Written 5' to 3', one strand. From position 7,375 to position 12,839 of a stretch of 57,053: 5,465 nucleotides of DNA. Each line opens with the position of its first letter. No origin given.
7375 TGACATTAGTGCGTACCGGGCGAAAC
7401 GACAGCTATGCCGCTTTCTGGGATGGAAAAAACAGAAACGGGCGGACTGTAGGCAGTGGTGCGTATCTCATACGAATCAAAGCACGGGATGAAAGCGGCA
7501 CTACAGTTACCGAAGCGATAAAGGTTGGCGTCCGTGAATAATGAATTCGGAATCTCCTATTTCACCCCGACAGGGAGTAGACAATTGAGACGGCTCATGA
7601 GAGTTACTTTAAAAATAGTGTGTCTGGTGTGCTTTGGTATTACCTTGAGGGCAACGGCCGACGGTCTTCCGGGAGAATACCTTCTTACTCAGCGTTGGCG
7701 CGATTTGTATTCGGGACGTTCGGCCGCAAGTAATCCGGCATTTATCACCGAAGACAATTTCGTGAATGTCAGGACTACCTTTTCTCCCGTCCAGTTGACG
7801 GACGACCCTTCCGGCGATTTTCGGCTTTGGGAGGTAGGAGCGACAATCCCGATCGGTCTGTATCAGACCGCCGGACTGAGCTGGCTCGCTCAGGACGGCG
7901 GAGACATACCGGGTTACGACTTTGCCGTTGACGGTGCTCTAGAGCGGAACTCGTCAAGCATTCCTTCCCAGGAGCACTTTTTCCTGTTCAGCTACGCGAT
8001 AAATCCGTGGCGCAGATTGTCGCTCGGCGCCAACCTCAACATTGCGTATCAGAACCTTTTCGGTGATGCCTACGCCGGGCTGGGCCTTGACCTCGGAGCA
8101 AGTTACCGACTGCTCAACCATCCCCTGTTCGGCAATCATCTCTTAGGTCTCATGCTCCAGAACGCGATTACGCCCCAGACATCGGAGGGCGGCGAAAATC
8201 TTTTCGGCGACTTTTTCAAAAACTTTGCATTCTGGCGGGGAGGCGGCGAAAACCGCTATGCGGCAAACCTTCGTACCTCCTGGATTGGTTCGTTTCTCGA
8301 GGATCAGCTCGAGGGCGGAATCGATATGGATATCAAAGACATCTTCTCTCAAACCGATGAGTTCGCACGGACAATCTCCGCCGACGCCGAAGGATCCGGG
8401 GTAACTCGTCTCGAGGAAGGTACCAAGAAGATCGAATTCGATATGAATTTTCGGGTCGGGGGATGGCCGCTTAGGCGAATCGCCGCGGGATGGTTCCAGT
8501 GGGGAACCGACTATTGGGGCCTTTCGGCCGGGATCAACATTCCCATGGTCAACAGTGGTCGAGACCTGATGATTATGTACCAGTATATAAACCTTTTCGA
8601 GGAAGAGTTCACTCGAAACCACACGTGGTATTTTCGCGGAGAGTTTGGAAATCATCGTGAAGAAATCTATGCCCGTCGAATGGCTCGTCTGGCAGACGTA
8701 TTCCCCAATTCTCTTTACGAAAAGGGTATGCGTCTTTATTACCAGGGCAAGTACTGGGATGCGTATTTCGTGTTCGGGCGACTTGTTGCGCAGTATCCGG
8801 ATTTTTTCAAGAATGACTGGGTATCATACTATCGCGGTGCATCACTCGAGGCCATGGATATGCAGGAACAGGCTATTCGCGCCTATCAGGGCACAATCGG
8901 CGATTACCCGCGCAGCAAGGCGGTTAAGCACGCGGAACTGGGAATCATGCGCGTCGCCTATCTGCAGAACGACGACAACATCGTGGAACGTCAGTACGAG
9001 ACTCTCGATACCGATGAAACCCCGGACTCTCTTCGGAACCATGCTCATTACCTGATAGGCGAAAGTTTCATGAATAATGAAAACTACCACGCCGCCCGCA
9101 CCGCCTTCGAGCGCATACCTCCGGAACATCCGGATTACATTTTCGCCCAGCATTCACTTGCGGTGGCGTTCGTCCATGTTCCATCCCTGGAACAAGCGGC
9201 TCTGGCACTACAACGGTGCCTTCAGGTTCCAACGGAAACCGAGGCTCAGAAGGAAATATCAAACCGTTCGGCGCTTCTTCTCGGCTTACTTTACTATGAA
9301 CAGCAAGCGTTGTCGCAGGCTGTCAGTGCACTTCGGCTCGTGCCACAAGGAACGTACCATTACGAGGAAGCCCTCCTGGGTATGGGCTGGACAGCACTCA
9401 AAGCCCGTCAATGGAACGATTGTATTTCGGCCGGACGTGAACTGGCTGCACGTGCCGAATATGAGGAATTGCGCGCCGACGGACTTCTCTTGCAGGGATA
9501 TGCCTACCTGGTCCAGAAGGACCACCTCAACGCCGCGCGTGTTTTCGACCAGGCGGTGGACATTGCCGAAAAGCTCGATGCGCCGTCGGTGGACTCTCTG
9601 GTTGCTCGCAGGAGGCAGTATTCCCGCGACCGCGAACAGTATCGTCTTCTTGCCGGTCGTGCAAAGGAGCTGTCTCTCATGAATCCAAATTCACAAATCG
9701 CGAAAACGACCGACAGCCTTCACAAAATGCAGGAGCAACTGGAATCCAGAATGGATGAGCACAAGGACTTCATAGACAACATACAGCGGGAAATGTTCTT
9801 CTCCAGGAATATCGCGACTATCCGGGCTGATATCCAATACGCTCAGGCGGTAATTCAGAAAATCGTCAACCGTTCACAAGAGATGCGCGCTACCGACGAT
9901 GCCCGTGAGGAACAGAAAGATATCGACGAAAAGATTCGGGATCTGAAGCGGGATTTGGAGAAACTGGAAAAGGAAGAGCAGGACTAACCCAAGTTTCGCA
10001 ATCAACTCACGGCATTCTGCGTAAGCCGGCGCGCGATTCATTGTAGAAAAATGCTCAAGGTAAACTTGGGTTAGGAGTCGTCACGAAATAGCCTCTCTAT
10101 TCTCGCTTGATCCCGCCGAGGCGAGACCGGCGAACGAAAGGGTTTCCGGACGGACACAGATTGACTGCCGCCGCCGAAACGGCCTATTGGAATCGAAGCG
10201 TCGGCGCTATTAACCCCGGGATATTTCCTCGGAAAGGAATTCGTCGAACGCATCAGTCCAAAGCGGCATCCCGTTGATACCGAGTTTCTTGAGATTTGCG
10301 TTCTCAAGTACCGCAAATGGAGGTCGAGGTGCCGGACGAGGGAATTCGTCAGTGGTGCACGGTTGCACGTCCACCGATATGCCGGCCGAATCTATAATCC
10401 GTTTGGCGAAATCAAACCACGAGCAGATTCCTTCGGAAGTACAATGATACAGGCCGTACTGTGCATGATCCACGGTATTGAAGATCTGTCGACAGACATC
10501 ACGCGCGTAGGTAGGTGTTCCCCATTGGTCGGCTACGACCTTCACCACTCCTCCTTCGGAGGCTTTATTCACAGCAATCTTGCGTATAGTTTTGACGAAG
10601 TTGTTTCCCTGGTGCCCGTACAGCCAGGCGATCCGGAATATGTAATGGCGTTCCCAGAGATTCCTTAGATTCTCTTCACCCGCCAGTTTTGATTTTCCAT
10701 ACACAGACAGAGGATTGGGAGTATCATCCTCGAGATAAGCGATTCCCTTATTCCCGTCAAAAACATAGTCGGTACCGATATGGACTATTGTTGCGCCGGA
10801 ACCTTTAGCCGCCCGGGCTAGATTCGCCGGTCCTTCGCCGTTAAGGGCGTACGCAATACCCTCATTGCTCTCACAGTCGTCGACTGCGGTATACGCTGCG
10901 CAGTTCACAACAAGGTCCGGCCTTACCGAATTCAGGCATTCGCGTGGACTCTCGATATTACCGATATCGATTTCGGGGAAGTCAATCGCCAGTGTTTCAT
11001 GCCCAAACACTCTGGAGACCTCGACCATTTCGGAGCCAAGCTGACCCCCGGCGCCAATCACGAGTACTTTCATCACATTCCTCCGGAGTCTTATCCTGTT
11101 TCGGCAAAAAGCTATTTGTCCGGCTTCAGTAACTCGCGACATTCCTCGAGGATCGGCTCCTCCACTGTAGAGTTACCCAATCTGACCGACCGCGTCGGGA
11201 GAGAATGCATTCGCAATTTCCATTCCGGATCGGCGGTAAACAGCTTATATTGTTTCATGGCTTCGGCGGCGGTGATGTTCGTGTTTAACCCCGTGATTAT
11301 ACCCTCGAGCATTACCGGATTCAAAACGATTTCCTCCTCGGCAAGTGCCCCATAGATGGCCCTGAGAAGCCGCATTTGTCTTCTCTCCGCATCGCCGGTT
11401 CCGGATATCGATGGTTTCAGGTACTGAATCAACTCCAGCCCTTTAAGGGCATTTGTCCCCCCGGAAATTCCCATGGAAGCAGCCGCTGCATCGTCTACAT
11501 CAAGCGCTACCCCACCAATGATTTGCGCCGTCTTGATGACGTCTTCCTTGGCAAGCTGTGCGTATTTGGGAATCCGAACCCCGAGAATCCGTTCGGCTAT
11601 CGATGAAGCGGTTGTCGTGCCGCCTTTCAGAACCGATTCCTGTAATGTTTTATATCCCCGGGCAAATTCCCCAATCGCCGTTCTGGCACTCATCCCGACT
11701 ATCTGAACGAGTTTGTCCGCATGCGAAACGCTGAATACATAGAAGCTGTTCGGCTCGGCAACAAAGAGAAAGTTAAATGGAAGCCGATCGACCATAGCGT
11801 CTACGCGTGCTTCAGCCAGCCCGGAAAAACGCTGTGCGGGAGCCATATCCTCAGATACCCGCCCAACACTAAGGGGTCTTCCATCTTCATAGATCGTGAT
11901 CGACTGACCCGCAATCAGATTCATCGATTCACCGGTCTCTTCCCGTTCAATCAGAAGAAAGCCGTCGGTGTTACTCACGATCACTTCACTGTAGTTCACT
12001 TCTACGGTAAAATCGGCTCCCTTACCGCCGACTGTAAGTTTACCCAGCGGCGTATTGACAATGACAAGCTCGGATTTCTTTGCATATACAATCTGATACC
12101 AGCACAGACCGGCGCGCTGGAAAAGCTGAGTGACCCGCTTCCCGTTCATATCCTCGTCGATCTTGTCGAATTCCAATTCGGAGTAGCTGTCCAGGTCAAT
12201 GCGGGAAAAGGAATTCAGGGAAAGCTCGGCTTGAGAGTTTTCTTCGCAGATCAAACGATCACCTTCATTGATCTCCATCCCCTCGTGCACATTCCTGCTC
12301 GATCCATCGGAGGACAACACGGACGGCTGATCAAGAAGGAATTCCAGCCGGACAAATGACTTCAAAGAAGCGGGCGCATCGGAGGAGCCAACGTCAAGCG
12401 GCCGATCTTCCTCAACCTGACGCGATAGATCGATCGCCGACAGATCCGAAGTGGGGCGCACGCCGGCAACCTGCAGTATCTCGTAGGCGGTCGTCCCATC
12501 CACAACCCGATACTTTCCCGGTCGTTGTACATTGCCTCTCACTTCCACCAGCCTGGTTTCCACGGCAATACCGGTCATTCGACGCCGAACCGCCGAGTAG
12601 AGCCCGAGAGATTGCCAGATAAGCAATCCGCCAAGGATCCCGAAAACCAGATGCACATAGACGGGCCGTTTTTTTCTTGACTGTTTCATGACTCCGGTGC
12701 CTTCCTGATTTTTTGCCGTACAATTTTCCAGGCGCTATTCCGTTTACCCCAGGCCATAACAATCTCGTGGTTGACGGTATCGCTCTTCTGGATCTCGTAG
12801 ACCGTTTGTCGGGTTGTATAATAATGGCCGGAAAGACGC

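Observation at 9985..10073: Interspersed 45-90 nt repeat family whose first triplet is always a stop triplet, and usually the real stop codon of a gene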

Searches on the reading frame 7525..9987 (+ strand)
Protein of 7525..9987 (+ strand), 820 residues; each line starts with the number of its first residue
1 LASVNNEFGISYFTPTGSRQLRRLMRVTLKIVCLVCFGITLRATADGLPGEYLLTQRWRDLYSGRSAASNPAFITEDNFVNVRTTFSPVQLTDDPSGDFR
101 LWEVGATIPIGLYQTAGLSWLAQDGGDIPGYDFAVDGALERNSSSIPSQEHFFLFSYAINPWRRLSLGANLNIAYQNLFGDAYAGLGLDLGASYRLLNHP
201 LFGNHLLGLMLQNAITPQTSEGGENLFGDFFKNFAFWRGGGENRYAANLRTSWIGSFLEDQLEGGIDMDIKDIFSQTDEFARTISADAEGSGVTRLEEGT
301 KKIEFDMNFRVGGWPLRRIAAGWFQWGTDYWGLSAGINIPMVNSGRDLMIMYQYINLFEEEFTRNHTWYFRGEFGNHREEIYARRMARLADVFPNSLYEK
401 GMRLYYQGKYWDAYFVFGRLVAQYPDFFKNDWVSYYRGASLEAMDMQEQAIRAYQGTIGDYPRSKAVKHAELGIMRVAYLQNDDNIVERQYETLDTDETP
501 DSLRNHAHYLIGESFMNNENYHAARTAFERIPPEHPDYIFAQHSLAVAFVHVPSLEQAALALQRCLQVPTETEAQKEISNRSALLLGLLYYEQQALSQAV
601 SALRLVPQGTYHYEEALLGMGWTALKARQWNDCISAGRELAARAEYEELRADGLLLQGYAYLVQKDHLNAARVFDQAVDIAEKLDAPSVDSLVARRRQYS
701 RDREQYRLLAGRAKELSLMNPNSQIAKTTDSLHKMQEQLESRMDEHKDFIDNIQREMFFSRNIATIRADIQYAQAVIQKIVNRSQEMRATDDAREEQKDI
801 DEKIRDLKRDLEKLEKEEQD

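Call 23: search_protein_families(library=pfam, proteins=[window:7525-9987:+], max_evalue=0.001)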
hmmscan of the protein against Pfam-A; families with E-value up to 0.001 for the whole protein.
window:7525-9987:+ (820 aa): 3 families
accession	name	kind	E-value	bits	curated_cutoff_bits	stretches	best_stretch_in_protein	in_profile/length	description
PF13174.12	TPR_6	-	1.8e-08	34.9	26.3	0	435-464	4-33/33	Tetratricopeptide repeat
PF13432.12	TPR_16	-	2.5e-06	28.2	32.7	0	619-681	2-61/65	Tetratricopeptide repeat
PF07719.23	TPR_2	-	0.00072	19.9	27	0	651-682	1-32/34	Tetratricopeptide repeat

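Call 71: list_cluster_members(proteins=[window:7597-9987:+, window:10210-11073:-, window:38374-39039:-, window:36747-38174:-, window:53767-54432:+, window:17612-18307:-, window:19089-20207:+, window:54429-55970:+, window:56092-56466:-, window:40016-40468:+])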
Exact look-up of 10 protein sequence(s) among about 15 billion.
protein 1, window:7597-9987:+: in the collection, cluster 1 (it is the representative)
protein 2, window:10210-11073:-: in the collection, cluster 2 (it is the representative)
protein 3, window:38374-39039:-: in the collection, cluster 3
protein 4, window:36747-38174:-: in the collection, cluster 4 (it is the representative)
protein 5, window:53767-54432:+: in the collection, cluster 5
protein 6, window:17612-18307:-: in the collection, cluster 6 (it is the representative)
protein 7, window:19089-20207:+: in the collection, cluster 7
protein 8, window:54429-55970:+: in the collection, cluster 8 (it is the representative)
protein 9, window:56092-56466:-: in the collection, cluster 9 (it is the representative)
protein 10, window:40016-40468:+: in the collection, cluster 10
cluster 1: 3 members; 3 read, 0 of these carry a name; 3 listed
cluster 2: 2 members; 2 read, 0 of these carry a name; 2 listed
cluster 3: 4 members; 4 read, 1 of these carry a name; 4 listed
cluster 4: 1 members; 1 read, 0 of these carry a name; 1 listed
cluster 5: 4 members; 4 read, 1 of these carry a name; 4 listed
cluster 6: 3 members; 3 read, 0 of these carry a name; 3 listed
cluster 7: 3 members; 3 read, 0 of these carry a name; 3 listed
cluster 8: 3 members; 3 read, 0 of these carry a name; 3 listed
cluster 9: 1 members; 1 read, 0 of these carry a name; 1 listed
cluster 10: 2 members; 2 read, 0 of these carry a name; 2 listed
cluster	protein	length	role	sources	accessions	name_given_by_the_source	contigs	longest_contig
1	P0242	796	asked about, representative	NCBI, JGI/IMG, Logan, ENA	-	-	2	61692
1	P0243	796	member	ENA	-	-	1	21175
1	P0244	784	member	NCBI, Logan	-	-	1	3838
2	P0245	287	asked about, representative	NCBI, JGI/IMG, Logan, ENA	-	-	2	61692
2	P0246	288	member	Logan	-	-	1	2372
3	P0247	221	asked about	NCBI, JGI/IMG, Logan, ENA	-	-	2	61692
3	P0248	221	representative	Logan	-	-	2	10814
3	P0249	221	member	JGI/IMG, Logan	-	AcrR family transcriptional regulator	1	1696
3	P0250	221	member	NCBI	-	-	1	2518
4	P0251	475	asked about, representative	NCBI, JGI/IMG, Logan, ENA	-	-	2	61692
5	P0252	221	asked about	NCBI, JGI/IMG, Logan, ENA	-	-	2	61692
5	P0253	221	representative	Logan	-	-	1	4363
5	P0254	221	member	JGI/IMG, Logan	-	ADP-sugar diphosphatase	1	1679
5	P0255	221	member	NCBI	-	-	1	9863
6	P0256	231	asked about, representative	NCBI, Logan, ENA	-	-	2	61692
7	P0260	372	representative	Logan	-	-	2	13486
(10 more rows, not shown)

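Call 72: find_encoding_contigs(protein=P0255, flank=10000, max_places=4)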
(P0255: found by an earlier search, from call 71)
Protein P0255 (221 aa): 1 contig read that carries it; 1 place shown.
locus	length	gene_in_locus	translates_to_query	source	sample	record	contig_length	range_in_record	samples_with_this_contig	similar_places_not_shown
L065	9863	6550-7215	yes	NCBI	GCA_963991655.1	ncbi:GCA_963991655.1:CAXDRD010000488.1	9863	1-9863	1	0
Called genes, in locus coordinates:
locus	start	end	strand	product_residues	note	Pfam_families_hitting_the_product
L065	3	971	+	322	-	?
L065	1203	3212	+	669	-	-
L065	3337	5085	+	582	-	PF00933:Glyco_hydro_3, PF01915:Glyco_hydro_3_C (weak)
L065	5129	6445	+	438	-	PF07670:Gate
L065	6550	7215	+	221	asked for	PF00293:NUDIX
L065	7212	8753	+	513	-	PF01565:FAD_binding_4, PF02913:FAD-oxidase_C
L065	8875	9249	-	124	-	PF01740:STAS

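Call 73: find_encoding_contigs(protein=P0248, flank=10000, max_places=4)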
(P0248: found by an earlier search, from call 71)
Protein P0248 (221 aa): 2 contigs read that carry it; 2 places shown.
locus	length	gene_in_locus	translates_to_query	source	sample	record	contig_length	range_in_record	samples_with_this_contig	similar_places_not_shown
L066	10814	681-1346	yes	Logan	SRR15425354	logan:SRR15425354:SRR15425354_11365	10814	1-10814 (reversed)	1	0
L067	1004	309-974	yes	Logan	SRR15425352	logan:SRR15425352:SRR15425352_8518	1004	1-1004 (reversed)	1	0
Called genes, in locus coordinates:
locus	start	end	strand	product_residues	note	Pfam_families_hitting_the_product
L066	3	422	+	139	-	?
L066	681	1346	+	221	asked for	PF00440:TetR_N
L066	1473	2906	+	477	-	PF02321:OEP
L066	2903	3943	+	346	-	PF25990:Beta-barrel_YknX (faint), PF25973:BSH_CzcB (weak), PF25917:BSH_RND (weak), PF25954:Beta-barrel_RND_2, PF25967:RND-MFP_C, PF25975:CzcB_C (faint), PF25989:YknX_C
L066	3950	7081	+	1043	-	PF00873:ACR_tran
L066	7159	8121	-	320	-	PF04055:Radical_SAM, PF06968:BATS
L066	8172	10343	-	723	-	-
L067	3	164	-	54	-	?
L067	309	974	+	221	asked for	PF00440:TetR_N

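Call 75: find_encoding_contigs(protein=P0260, flank=10000, max_places=4)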
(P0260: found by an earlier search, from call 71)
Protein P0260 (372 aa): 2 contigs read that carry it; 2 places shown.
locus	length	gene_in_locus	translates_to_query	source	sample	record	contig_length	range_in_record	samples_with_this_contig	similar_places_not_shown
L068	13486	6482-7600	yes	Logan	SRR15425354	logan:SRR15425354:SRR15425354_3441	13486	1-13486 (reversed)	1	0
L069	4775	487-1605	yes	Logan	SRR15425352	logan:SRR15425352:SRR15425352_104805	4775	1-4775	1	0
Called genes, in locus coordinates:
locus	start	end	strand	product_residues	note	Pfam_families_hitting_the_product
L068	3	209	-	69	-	?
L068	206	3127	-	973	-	PF01656:CbiA (weak), PF09140:MipZ (faint), PF10609:ParA (faint), PF13614:AAA_31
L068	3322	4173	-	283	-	PF13191:AAA_16, PF13401:AAA_22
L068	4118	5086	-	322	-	PF01656:CbiA, PF02374:ArsA_ATPase (weak), PF10609:ParA, PF13614:AAA_31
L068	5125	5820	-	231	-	PF02563:Poly_export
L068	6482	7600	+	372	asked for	PF00383:dCMP_cyt_deam_1, PF14437:MafB19-deam, PF01872:RibD_C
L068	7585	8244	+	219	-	PF00677:Lum_binding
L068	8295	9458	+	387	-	PF00926:DHBP_synthase, PF00925:GTP_cyclohydro2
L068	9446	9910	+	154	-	PF00885:DMRL_synthase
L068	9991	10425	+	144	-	PF01029:NusB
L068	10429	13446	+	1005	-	PF11028:TMEM260_N, PF14559:TPR_19 (faint), PF28495:TMEM260_2, PF13428:TPR_14 (faint), PF23914:TPR_CcmH_CycH (faint)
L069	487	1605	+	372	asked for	PF00383:dCMP_cyt_deam_1, PF14437:MafB19-deam, PF01872:RibD_C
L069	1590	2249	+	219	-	PF00677:Lum_binding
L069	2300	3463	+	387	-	PF00926:DHBP_synthase, PF00925:GTP_cyclohydro2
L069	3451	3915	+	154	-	PF00885:DMRL_synthase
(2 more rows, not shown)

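Call 76: find_encoding_contigs(protein=P0244, flank=10000, max_places=4)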
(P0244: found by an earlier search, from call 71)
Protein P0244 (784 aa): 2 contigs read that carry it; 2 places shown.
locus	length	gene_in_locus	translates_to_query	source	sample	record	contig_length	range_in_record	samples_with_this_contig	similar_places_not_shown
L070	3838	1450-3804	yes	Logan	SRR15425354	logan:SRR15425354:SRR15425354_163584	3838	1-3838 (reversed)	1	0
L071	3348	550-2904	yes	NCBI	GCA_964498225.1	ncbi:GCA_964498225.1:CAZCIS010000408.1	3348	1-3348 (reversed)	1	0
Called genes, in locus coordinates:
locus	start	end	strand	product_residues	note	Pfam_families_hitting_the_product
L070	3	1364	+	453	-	?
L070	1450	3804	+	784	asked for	PF13174:TPR_6 (faint)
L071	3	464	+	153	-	?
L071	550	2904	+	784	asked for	PF13174:TPR_6 (faint)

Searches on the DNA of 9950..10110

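Call 50: search_rna_families(source=window, start=9950, end=10110, threshold=evalue, max_evalue=10)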
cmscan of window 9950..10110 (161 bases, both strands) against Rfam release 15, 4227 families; matches with E-value up to 10: 1.
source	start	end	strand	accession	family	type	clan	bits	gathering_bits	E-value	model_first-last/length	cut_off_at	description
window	9984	10074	-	RF03316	mir-1263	Gene; miRNA;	-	13.6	95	5.7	1-84/84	no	mir-1263 microRNA precursor family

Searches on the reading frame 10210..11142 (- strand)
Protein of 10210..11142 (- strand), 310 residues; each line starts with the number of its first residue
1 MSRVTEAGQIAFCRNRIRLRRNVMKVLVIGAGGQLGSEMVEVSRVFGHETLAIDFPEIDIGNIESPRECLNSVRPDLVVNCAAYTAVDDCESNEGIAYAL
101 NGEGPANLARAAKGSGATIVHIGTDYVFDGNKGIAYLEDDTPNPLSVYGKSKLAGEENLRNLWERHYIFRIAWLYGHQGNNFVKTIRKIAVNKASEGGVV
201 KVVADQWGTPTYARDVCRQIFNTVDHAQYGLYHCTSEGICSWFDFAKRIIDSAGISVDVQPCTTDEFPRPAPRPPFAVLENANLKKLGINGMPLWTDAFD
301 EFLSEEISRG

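Call 20: find_encoding_contigs(protein=window:10210-11142:-, flank=10000, max_places=10)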
Protein window:10210-11142:- (310 aa): no gene with exactly this product is on record in the collection.

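Call 23: search_protein_families(library=pfam, proteins=[window:10210-11142:-], max_evalue=0.001)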
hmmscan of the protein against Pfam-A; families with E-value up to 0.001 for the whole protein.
window:10210-11142:- (310 aa): 4 families
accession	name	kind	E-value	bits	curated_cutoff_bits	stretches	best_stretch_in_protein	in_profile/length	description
PF04321.23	RmlD_sub_bind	-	1.9e-92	309.9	27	1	24-305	1-284/287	RmlD substrate binding domain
PF01370.27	Epimerase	-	1.5e-21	77.4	20.9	1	26-226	1-227/240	NAD dependent epimerase/dehydratase family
PF16363.11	GDP_Man_Dehyd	-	2e-12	47.7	27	1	52-254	53-267/332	GDP-mannose 4,6 dehydratase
PF02719.21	Polysacc_synt_2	-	7.8e-06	25.7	20.2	0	59-127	62-131/293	Polysaccharide biosynthesis protein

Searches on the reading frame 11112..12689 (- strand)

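Call 23: search_protein_families(library=pfam, proteins=[window:11112-12689:-], max_evalue=0.001)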
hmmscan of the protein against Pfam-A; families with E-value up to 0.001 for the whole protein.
window:11112-12689:- (525 aa): 1 family
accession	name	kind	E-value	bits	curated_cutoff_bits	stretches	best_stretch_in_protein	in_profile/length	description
PF03816.19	LytR_cpsA_psr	-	4.2e-06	27.4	24.6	1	325-446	25-145/150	LytR_cpsA_psr family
